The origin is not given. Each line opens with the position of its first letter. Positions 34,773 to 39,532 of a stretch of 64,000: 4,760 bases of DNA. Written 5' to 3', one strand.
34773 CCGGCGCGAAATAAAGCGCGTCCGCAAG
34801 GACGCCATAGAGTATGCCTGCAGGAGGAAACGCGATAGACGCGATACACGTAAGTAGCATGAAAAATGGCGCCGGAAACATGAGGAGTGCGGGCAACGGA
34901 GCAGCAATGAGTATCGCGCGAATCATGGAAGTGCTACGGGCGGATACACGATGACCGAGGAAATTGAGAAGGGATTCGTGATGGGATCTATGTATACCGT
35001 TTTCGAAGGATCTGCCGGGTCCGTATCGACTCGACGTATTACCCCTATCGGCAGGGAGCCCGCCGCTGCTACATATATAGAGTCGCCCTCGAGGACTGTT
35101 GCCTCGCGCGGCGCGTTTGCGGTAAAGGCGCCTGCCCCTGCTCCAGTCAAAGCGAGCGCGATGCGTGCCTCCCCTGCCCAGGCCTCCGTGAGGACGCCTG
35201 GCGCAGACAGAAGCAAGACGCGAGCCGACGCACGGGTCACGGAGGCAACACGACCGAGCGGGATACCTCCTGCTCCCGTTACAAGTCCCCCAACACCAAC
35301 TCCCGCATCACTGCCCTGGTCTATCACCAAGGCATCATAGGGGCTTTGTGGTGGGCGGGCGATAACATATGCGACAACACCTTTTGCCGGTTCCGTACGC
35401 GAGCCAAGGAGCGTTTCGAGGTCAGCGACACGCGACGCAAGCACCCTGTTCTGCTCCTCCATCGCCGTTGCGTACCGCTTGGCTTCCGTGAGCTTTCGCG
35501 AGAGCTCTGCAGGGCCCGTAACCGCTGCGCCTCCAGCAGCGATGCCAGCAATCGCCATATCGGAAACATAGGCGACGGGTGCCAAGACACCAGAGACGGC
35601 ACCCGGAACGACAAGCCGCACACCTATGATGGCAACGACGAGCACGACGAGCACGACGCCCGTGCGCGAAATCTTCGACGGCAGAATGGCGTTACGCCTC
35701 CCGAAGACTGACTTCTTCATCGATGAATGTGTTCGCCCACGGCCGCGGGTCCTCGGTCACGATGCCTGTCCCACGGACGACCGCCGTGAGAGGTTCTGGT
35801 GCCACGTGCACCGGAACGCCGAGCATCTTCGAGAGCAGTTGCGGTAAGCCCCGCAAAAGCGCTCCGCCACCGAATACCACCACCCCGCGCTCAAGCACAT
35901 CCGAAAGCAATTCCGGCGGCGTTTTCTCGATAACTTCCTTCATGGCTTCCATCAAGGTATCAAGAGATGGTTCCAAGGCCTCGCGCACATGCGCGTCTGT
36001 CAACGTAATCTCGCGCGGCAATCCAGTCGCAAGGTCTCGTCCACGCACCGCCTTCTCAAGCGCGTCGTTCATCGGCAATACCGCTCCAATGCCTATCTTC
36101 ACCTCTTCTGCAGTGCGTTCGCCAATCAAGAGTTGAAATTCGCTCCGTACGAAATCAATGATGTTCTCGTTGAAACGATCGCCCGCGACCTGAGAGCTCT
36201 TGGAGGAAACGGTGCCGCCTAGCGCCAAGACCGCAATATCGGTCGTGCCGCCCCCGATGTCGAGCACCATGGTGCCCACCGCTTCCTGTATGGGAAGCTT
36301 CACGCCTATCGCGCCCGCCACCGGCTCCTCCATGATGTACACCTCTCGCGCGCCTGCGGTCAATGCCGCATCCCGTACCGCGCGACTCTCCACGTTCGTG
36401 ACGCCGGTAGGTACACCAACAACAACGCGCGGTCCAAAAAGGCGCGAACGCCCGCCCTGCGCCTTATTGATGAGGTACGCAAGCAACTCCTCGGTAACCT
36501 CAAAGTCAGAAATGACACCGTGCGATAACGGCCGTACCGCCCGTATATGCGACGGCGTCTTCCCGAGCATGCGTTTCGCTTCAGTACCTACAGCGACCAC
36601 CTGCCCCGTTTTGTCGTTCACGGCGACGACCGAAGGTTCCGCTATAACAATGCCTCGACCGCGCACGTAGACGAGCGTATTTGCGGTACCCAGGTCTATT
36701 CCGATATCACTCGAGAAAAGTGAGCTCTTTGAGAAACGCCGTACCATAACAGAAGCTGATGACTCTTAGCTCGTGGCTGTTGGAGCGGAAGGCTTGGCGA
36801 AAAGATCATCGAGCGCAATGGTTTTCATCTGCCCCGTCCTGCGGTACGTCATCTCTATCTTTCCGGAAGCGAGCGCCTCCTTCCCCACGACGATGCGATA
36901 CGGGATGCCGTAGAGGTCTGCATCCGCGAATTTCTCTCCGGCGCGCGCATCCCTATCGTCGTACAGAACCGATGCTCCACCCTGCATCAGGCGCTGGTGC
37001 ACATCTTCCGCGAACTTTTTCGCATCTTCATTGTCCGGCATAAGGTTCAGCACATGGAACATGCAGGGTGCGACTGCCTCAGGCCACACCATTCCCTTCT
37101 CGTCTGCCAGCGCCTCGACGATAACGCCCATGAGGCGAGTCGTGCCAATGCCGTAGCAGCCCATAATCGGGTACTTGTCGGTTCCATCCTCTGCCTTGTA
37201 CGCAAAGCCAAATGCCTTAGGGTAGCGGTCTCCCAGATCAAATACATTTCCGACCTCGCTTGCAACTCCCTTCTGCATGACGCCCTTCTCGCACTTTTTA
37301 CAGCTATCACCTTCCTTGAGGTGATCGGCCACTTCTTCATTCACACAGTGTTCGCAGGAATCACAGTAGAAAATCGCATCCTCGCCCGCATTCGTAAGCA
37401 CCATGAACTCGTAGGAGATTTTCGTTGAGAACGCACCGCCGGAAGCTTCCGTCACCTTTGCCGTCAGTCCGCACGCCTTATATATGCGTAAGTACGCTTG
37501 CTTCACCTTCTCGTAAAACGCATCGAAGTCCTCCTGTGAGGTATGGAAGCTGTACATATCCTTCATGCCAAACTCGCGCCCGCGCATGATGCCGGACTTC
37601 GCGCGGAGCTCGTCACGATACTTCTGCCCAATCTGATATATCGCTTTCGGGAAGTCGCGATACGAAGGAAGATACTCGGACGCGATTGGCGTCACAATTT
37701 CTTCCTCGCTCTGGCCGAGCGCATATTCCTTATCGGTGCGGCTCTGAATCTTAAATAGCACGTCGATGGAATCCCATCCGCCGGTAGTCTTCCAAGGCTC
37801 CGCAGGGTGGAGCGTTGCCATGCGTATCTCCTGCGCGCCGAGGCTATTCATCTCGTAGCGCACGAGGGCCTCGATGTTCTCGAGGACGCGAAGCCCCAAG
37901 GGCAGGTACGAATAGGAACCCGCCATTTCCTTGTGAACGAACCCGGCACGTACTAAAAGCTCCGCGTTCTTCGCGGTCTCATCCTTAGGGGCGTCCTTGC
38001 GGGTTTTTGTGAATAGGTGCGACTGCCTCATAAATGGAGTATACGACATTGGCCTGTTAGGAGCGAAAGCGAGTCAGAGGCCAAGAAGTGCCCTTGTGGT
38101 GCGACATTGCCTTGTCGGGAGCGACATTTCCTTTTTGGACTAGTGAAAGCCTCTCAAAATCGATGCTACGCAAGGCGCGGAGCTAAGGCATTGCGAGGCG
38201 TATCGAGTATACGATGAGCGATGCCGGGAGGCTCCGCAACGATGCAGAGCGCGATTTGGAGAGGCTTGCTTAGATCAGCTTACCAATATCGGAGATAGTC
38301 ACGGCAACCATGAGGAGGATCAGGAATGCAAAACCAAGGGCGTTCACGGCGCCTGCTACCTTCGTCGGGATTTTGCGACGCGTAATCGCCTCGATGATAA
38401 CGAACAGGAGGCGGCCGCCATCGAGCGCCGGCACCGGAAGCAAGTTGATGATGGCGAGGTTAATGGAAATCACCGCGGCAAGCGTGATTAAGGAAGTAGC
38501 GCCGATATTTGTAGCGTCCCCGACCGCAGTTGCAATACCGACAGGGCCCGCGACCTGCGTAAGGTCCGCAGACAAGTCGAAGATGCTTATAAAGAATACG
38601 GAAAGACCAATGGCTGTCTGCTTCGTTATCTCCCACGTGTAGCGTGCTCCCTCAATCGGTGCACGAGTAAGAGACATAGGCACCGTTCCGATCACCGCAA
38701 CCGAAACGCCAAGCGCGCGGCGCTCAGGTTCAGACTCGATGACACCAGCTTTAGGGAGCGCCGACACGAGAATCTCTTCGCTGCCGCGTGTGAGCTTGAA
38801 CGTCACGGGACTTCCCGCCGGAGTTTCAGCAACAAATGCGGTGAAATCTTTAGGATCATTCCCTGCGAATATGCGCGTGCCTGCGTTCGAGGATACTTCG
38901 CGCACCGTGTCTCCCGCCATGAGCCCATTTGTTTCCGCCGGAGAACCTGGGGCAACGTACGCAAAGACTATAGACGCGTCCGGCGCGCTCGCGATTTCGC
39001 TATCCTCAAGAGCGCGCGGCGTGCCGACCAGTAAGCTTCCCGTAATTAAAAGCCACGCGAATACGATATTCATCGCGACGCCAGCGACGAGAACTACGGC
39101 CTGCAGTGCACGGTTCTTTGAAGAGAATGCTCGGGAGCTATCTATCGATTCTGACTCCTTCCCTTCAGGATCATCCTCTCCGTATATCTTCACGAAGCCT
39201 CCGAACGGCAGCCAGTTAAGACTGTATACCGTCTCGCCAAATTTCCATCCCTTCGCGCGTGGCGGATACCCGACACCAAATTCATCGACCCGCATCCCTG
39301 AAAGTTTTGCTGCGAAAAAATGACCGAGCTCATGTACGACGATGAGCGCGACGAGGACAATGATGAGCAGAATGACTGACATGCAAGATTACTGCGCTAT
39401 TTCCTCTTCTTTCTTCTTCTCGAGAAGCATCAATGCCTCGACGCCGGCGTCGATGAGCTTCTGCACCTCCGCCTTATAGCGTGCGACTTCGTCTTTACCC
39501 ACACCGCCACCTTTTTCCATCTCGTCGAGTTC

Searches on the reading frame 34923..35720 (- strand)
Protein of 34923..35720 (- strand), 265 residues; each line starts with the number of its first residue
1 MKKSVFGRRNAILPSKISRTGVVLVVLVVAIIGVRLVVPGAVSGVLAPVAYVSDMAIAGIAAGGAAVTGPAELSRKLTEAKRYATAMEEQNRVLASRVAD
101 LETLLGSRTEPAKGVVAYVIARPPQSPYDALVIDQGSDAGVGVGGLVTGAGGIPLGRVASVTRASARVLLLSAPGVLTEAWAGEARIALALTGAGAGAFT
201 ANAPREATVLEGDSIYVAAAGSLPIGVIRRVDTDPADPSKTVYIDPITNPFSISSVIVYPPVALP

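Call 95: search_protein_families(library=pfam, proteins=[window:34923-35720:-], max_evalue=0.00001)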
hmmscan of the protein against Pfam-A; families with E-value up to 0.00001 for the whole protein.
window:34923-35720:- (265 aa): 1 family
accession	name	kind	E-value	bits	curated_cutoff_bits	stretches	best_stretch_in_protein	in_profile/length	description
PF04085.20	MreC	-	1.7e-16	60.7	28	1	119-259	1-146/147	Rod shape-determining protein MreC, barrel core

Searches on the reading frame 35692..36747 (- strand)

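Call 95: search_protein_families(library=pfam, proteins=[window:35692-36747:-], max_evalue=0.00001)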
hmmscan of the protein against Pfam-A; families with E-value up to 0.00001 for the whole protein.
window:35692-36747:- (351 aa): 4 families
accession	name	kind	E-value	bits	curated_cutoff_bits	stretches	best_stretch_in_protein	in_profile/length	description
PF06723.19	MreB_Mbl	-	5.7e-132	439.9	27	1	13-333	2-321/327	MreB/Mbl protein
PF00012.26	HSP70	-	9.6e-12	44.3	20.6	1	107-206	135-240/599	Hsp70 protein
PF14450.12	FtsA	-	1.8e-10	41.7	31.8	1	160-317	1-111/127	Cell division protein FtsA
PF00022.25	Actin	-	2.3e-06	26.9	27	0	38-202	31-189/410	Actin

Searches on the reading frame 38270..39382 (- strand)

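Call 95: search_protein_families(library=pfam, proteins=[window:38270-39382:-], max_evalue=0.00001)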
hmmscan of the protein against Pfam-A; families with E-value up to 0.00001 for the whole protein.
window:38270-39382:- (370 aa): 1 family
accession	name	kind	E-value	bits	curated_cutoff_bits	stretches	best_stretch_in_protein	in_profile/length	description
PF02163.28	Peptidase_M50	-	4.7e-55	186.8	27.2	1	6-357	2-221/221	Peptidase family M50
